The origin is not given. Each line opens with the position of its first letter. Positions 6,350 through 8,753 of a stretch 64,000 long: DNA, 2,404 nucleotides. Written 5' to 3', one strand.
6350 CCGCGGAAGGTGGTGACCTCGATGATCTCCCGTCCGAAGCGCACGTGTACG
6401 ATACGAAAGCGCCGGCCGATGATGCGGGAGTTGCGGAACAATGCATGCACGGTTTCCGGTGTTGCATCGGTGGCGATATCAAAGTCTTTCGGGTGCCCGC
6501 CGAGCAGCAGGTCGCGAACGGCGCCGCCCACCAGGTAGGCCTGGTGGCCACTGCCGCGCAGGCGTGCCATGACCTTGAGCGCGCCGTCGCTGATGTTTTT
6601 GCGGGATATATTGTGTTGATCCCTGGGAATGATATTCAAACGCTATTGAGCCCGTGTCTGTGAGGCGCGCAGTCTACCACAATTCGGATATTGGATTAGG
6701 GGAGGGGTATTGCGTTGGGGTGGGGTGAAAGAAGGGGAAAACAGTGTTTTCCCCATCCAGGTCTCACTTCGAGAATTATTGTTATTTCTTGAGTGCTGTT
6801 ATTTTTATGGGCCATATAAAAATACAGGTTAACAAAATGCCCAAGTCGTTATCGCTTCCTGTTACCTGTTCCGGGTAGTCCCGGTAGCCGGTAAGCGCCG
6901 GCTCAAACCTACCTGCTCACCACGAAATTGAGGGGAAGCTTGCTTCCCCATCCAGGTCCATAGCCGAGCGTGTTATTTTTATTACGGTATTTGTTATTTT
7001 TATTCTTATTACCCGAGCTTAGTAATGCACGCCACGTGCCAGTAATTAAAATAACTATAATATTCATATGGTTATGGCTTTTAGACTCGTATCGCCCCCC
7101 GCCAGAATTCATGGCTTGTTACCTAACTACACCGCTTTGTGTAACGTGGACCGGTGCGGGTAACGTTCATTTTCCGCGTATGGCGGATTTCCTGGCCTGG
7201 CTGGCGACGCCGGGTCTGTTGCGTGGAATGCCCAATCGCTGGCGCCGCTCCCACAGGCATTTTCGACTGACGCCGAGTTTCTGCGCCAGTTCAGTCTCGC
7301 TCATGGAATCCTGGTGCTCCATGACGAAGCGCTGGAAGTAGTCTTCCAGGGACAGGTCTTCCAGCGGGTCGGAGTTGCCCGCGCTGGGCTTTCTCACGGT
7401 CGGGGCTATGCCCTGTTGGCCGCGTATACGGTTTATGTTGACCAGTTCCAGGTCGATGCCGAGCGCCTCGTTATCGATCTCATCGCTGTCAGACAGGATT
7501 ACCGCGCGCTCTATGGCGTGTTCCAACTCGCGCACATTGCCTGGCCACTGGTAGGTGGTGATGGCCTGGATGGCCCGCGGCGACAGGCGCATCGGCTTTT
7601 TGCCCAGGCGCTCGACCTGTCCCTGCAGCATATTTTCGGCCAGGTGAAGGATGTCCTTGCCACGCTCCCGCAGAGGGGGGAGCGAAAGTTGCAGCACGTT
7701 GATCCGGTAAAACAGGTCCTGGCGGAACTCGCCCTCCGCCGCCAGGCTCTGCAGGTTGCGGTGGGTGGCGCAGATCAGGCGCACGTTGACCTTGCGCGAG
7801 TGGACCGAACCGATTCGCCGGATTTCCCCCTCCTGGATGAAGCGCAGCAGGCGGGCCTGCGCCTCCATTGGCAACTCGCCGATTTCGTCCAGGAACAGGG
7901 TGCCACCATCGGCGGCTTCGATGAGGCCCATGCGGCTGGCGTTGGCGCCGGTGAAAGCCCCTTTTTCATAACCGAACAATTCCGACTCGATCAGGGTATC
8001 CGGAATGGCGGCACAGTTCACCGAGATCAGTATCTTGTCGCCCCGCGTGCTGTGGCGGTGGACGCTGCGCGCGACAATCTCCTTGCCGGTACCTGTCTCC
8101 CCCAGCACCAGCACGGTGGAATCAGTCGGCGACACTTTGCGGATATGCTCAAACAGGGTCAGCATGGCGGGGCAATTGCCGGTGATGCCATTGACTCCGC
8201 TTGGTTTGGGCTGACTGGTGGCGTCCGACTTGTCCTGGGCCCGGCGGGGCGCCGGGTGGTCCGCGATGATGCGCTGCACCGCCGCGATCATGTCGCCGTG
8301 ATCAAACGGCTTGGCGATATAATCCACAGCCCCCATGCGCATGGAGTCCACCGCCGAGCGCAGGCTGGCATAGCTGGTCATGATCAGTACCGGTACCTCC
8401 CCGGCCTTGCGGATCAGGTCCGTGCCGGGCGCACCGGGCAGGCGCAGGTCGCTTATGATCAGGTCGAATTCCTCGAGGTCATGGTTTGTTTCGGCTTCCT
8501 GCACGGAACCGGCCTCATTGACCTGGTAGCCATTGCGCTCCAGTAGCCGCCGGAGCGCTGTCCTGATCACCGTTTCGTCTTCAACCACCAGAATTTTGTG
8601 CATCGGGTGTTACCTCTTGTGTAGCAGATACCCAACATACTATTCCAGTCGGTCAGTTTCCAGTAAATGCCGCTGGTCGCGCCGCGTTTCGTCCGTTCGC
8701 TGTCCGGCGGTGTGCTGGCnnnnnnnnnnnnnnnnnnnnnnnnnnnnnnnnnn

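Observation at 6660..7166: CbrAB-dependent CrcZ-like sRNA locus between cbrB and pcnB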

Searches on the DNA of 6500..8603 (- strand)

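Call 4: search_rna_families(source=window, start=6500, end=7300, threshold=evalue, max_evalue=10, show_alignments=4)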
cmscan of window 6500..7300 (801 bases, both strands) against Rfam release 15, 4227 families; matches with E-value up to 10: 4.
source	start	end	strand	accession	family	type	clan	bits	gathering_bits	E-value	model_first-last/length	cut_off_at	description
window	6926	7009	-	RF01675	CrcZ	Gene; sRNA;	-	21.2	95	0.0017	1-398/398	no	Pseudomonas sRNA CrcZ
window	6518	6557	+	RF03324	mir-1288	Gene; miRNA;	-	16.2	70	3.2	1-74/74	no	mir-1288 microRNA precursor family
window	6731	6758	+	RF03778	mir-483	Gene; miRNA;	-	15.7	60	6.2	1-75/75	no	mir-483 microRNA precursor family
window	6730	6757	+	RF02455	Virus_CITE_1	Cis-reg;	-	14.6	80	7.5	1-93/93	no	Dianthovirus RNA2 cap-independent translation element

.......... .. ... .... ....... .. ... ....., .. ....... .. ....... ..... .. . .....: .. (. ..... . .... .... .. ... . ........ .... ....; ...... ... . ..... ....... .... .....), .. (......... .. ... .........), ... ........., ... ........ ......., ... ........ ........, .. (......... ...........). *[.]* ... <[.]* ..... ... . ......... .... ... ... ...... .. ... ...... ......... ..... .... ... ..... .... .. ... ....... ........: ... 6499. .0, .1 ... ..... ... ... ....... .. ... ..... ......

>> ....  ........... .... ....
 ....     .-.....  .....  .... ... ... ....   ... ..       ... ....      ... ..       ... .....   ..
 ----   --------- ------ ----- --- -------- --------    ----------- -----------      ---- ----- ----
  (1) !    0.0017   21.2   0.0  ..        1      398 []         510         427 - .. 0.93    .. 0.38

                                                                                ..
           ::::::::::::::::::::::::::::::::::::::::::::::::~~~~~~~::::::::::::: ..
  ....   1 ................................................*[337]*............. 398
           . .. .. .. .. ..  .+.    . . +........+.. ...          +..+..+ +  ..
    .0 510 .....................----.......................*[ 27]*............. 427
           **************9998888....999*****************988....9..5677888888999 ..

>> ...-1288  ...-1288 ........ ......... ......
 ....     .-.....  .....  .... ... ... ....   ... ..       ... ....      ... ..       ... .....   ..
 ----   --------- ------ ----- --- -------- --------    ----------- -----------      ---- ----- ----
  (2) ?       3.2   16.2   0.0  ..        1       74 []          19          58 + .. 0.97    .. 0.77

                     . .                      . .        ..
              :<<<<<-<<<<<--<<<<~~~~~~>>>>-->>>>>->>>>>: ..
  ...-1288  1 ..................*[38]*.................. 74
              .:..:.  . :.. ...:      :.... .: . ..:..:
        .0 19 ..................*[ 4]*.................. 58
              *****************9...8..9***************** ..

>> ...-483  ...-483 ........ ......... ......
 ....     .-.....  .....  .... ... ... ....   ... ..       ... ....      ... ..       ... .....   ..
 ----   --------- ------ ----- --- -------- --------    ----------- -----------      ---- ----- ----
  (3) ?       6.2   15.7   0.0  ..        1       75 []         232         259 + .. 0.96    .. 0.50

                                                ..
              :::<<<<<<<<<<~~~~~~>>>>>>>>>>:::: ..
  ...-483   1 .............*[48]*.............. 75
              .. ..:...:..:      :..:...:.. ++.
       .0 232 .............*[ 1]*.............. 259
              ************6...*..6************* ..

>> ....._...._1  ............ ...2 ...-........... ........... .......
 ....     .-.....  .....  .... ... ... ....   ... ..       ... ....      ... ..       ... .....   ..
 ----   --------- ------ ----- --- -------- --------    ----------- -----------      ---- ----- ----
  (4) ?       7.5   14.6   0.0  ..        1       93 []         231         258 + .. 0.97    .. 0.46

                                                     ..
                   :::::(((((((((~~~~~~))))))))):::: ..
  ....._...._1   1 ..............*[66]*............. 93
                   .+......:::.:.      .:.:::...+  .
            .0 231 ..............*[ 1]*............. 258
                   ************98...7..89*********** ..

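Call 11: search_rna_families(sources=[L001, L002, L003, L004, L006, L007, L008, L009, L010, L011], threshold=gathering)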
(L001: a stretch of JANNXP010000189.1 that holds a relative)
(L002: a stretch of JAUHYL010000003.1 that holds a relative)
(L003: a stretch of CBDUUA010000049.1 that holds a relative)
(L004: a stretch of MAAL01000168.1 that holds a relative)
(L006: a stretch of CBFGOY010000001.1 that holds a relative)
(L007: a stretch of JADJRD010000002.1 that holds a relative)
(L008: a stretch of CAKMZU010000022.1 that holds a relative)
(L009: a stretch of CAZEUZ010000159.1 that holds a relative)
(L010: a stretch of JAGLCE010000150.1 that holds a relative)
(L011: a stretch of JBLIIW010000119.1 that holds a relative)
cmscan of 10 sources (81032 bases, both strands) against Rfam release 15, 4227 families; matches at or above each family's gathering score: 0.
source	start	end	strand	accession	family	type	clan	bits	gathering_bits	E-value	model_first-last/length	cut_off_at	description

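Call 17: search_rna_families(sources=[L001, L002, L003, L006, L009, L011], threshold=evalue, max_evalue=1, show_alignments=3)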
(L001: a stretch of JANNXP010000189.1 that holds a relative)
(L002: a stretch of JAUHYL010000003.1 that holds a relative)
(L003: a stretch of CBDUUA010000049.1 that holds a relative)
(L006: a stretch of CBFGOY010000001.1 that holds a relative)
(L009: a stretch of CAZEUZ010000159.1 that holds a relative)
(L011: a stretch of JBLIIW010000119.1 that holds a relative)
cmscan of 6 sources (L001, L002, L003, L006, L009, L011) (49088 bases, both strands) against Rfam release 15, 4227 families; matches with E-value up to 1: 4.
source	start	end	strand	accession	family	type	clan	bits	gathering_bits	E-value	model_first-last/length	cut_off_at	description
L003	5446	5505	+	RF01679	P36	Gene; sRNA;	-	24.6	36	0.99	1-61/61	no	Pseudomonas sRNA P36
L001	7879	8087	-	RF01249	snR190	Gene; snRNA; snoRNA; CD-box;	CL00044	24.1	40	0.16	1-198/198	no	Small nucleolar RNA snR190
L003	5602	5688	+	RF01675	CrcZ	Gene; sRNA;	-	22.1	95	0.056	1-398/398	no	Pseudomonas sRNA CrcZ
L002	5542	5686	+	RF01675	CrcZ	Gene; sRNA;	-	20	95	0.23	233-380/398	no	Pseudomonas sRNA CrcZ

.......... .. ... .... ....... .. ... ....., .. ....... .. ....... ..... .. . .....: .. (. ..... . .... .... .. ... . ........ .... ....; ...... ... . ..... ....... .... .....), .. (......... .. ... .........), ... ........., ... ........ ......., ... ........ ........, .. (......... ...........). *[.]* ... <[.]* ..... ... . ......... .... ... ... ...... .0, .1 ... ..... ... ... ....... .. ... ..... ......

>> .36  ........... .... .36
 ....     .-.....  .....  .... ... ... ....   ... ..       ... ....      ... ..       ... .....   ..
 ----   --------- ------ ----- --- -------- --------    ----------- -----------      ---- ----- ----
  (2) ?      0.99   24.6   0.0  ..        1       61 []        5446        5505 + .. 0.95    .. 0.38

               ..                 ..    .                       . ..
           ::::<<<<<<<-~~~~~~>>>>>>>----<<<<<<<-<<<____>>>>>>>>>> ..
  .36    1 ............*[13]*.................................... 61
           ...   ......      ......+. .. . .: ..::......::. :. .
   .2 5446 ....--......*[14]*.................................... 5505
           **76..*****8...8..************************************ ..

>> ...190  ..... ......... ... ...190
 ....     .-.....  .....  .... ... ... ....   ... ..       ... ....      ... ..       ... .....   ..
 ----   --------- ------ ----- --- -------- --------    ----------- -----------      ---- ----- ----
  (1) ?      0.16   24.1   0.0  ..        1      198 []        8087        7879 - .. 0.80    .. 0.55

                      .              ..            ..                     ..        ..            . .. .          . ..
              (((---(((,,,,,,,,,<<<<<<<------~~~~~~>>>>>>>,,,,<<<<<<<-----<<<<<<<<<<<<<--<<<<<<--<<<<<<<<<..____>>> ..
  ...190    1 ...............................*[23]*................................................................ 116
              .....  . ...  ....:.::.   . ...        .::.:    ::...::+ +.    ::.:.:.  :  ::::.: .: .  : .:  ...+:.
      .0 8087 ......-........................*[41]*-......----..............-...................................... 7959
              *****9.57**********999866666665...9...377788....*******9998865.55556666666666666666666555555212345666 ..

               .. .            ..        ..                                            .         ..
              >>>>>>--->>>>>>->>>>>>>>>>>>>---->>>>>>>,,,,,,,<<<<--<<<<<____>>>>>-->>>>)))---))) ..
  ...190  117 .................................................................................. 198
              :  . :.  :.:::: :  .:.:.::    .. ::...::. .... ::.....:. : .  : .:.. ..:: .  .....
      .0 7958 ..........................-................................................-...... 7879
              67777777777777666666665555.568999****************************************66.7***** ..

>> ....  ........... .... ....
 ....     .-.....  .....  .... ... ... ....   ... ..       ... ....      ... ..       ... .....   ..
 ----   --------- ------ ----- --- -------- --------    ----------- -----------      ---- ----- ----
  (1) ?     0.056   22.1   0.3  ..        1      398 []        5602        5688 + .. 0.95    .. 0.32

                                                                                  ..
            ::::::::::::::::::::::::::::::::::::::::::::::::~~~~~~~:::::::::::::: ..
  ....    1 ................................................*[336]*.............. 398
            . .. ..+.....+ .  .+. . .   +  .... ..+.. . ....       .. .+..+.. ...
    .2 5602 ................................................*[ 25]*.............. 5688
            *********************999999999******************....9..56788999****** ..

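Call 33: search_rna_families(source=L002, start=5520, end=5900, threshold=evalue, max_evalue=10, show_alignments=3)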
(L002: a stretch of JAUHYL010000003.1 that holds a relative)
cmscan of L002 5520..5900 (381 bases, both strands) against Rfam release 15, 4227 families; matches with E-value up to 10: 5.
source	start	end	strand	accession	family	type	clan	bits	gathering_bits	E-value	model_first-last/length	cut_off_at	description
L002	5547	5686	+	RF01675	CrcZ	Gene; sRNA;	-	19.6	95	0.0024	238-380/398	no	Pseudomonas sRNA CrcZ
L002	5821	5887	-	RF01701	Cyano-1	Gene; sRNA;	-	16.8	41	2.8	1-69/69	no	Cyano-1 RNA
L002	5763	5807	-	RF02143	HYMAI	Gene; lncRNA;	-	10.9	80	6.7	193-241/241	no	Hydatidiform mole associated and imprinted conserved region 1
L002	5650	5675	-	RF01792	eiav_FSE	Cis-reg; frameshift_element;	-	10.2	40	8.8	1-35/35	no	ribosomal frameshift site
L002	5779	5824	+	RF01675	CrcZ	Gene; sRNA;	-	9.9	95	1.7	1-398/398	no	Pseudomonas sRNA CrcZ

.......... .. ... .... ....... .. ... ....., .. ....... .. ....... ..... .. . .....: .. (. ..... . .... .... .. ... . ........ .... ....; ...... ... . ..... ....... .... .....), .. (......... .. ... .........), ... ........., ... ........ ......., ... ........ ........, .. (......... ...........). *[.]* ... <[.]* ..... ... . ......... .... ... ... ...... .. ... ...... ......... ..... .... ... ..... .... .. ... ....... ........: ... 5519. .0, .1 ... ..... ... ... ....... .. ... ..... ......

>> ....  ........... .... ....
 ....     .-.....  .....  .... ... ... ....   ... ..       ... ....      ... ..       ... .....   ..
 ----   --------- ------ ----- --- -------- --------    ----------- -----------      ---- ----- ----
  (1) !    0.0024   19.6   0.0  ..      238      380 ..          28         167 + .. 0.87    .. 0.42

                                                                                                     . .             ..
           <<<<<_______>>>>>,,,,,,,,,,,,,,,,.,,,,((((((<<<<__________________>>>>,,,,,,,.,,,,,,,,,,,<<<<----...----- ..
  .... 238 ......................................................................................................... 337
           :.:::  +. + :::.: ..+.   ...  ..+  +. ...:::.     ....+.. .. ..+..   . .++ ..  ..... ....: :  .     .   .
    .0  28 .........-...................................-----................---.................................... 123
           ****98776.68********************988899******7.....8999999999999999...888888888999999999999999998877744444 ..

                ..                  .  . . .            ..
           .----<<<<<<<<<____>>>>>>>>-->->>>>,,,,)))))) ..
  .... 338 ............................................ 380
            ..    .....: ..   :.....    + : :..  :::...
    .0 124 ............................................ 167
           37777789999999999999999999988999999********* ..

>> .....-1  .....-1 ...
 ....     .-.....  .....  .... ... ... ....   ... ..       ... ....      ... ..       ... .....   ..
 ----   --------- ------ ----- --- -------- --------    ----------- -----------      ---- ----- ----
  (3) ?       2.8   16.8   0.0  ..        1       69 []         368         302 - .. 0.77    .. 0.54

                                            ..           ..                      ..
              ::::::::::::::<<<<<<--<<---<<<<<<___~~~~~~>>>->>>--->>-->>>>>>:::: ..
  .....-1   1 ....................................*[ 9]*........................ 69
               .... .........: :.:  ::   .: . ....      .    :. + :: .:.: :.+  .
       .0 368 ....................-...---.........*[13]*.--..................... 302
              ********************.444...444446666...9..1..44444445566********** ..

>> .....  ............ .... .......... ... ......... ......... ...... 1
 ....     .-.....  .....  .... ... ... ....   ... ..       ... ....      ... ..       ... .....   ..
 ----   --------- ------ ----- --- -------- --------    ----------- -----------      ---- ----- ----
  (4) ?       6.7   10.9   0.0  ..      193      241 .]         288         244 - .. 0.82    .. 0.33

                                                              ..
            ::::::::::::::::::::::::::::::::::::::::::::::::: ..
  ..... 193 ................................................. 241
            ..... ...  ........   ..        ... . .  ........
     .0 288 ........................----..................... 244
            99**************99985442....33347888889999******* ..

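Call 50: build_rna_model(alignment_id=A2, structure=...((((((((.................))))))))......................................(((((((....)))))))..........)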
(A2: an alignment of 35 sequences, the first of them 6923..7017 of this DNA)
Model R1 built from alignment A2 (35 sequences, 102 columns); structure: as given.
model positions 94; base pairs 15; branch points 1; effective number of sequences 1.91; information 0.608 bits per position. Calibrated on 0.2 Mb of random sequence (short: E-values are rough).
structure used (alignment columns):
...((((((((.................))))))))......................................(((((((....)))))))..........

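Call 51: search_with_rna_model(model_id=R1, source=window, filters=off, max_evalue=10, show_alignments=3)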
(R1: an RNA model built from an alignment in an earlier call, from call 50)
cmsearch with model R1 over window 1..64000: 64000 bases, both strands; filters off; matches with E-value up to 10: 2.
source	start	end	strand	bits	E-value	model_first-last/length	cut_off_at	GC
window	6923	7016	-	91.8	3.9e-14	1-94/94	no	0.4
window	6725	6821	-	39.8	9.7e-05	1-94/94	no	0.37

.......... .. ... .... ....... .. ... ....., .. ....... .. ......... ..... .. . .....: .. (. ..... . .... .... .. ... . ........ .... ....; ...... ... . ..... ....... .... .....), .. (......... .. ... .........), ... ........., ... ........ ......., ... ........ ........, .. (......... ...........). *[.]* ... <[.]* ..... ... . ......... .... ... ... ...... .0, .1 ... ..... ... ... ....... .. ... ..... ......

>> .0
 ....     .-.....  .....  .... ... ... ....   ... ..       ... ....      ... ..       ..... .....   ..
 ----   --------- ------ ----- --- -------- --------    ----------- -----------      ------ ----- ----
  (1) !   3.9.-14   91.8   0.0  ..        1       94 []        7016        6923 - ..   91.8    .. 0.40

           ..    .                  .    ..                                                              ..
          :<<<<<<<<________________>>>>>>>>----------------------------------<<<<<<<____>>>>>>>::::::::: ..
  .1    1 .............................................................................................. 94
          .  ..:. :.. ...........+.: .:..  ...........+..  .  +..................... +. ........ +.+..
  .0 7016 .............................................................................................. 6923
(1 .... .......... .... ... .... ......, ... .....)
